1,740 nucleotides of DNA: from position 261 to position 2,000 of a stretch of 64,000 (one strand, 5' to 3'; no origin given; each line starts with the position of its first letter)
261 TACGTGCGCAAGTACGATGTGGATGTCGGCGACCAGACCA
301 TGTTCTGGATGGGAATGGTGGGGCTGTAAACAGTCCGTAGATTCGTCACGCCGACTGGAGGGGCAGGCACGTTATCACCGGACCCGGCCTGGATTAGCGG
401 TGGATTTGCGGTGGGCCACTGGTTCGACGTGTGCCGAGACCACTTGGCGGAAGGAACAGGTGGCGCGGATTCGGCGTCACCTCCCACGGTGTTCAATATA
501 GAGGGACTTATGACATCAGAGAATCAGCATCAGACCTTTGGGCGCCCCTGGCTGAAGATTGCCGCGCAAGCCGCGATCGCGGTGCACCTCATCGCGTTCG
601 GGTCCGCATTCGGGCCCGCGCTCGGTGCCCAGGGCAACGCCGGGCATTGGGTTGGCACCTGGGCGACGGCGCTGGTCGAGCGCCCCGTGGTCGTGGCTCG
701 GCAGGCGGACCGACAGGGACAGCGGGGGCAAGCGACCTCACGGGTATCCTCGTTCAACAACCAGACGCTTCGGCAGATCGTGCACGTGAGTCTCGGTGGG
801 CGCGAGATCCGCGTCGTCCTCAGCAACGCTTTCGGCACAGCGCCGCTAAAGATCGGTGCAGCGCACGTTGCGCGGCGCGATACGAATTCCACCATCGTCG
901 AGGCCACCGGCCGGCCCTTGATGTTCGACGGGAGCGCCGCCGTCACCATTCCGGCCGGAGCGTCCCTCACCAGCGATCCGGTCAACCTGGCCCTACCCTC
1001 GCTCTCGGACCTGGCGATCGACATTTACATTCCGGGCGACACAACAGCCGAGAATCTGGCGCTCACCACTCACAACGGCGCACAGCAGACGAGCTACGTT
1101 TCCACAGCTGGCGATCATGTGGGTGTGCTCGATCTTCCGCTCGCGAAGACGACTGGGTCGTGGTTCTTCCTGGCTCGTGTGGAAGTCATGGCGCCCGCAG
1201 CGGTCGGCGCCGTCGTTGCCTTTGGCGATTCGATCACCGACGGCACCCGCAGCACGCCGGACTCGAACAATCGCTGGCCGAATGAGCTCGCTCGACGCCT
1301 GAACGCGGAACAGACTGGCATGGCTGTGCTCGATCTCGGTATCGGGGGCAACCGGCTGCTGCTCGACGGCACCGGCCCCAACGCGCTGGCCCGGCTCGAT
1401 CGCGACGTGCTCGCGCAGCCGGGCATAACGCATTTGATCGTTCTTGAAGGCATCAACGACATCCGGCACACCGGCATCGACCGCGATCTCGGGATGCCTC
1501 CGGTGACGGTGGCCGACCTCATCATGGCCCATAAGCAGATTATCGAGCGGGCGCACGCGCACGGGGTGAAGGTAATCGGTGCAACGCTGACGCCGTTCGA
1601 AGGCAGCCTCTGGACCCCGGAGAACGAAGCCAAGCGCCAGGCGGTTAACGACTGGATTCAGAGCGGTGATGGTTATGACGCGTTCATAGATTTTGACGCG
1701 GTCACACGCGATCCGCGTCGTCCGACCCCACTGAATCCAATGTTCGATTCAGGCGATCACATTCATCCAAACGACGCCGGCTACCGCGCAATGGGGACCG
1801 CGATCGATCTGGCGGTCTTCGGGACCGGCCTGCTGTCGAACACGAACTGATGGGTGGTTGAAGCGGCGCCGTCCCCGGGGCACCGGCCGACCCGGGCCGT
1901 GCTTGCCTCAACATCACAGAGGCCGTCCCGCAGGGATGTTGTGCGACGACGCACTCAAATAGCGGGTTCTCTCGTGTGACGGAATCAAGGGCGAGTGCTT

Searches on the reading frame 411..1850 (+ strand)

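Call 51: search_protein_families(library=pfam, proteins=[window:411-1850:+], max_evalue=0.0001)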
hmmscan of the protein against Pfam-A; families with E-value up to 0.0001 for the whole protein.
window:411-1850:+ (479 aa): 2 families
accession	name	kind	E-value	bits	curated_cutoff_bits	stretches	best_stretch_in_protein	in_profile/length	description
PF13472.12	Lipase_GDSL_2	-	1.7e-26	94.2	32.9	1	270-460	1-178/178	GDSL-like Lipase/Acylhydrolase family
PF00657.28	Lipase_GDSL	-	2.8e-23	83.6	23.6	1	268-464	1-207/208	GDSL-like Lipase/Acylhydrolase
